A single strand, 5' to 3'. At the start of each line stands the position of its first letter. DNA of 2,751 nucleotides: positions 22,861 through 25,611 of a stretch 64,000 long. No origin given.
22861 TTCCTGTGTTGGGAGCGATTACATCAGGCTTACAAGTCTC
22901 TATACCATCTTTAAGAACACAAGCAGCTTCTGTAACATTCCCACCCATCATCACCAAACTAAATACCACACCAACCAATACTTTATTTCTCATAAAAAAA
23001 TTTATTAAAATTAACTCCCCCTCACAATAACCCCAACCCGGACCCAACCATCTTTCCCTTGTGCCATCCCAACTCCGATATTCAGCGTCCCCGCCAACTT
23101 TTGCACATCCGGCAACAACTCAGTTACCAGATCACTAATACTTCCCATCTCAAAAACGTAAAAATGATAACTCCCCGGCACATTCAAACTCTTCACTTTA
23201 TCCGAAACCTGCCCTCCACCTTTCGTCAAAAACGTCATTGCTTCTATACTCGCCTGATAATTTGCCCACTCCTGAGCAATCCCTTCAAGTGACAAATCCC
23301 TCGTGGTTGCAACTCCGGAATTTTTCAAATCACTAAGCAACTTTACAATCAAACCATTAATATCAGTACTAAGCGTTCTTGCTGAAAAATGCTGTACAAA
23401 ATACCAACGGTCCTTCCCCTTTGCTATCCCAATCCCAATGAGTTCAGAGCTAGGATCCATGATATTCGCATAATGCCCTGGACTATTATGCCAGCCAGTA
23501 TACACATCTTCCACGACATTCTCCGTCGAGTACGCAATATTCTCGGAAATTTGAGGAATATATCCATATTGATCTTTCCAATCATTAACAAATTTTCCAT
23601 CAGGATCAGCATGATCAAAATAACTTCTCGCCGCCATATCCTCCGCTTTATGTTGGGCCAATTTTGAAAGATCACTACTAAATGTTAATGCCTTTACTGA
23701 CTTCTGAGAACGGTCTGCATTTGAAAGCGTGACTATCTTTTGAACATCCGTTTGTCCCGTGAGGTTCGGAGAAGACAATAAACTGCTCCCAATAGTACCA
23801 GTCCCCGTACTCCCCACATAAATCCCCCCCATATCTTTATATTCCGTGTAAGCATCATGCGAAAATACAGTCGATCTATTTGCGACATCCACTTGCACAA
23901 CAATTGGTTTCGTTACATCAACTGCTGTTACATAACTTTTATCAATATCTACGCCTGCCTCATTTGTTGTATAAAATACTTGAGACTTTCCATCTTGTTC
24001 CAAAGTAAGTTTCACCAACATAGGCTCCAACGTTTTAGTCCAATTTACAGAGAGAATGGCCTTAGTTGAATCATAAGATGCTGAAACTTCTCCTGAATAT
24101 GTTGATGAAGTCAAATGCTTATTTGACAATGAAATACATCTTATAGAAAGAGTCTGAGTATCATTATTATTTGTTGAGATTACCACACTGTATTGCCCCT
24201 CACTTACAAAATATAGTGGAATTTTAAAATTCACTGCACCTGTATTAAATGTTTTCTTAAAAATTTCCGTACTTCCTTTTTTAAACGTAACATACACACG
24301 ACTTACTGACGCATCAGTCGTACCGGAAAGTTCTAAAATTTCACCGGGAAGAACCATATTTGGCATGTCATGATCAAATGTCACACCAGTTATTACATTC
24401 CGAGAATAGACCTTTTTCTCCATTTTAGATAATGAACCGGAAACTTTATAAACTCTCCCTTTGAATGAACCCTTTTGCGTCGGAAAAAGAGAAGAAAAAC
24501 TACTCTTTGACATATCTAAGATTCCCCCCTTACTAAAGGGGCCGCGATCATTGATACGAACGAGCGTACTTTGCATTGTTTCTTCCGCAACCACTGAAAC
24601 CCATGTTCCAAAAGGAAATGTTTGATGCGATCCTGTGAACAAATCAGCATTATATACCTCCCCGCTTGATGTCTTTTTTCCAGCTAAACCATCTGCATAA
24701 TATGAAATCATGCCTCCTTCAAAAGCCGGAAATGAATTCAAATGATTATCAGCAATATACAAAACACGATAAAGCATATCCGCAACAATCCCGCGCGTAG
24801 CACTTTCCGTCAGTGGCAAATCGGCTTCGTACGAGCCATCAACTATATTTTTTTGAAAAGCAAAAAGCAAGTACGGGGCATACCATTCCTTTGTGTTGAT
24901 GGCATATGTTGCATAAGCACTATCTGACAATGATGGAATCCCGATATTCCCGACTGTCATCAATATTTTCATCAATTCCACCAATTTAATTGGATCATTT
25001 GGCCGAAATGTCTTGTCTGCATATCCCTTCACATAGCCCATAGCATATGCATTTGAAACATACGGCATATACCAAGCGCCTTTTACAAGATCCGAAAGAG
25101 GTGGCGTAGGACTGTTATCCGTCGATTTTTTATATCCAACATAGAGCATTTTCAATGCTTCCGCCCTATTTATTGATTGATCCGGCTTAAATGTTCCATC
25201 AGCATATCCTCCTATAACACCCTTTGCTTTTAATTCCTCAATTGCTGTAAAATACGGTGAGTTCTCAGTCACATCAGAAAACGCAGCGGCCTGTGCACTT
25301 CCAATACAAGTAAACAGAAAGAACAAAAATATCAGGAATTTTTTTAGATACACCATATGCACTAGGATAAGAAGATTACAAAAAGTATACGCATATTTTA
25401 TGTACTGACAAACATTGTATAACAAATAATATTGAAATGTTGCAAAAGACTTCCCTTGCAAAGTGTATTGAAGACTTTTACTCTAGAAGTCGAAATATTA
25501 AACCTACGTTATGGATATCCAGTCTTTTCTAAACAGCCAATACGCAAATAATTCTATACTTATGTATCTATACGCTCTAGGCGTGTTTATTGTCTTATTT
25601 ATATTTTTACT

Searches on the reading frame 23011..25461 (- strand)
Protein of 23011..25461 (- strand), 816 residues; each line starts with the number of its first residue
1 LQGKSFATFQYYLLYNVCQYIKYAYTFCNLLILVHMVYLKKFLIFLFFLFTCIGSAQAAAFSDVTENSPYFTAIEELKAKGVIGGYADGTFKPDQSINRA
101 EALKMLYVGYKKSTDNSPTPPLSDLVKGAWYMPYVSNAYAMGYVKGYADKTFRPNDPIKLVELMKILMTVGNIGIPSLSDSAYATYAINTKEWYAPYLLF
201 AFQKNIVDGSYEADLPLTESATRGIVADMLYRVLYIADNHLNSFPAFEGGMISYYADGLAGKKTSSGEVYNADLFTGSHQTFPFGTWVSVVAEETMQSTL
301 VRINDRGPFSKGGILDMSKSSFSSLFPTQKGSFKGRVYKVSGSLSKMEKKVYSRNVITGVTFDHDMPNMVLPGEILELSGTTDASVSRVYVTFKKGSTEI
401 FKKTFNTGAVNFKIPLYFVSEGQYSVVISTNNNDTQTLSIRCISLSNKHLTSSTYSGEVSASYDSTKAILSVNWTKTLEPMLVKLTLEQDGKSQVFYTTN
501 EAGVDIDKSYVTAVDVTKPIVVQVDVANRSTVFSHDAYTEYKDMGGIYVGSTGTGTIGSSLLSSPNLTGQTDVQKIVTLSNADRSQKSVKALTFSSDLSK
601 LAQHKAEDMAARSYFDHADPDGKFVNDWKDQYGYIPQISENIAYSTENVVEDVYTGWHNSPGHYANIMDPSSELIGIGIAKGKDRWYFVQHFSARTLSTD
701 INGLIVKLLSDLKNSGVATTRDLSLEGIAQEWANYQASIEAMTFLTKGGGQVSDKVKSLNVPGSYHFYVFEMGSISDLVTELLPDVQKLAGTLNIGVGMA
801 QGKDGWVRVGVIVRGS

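Call 5: search_protein_families(library=pfam, proteins=[window:23011-25461:-], max_evalue=1)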
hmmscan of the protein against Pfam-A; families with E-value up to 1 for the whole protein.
window:23011-25461:- (816 aa): 3 families
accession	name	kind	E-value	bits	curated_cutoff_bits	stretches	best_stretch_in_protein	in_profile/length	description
PF00395.25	SLH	-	8.8e-26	90.1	20.8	2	61-102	2-43/44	S-layer homology domain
PF00188.32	CAP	-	1.3e-20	74.8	21.1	1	580-692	4-117/117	Cysteine-rich secretory protein family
PF03330.24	DPBB_1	-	1.3e-15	57.8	28.8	1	250-333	4-79/83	Lytic transglycolase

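Call 111: search_solved_structures(query=window:23011-25356:-, max_evalue=0.01)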
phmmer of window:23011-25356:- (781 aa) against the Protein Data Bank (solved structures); distinct sequences matched with E-value up to 0.01: 9.
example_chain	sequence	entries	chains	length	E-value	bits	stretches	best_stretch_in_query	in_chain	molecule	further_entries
4avr_A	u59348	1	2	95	7.5e-16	60.8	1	214-296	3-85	PA4485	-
6bt4_A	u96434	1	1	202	1.1e-07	33.8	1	24-135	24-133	S-layer protein sap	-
3pyw_A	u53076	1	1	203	1.8e-07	33.1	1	26-135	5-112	S-layer protein sap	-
9g93_A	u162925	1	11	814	6.2e-07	31.3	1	22-134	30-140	S-layer protein sap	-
8kea_A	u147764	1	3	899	2.5e-06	29.3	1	220-289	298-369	hub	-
8bz2_A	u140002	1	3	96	1.8e-05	26.4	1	23-72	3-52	S-layer homology domain-containing protein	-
4ifa_A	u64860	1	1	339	4.9e-05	25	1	537-652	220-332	Extracellular protein containing a SCP domain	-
8bys_A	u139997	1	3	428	7.8e-05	24.4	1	22-71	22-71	S-layer homology domain-containing protein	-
8bym_A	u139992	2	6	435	0.00018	23.2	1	23-71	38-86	S-layer homology domain-containing protein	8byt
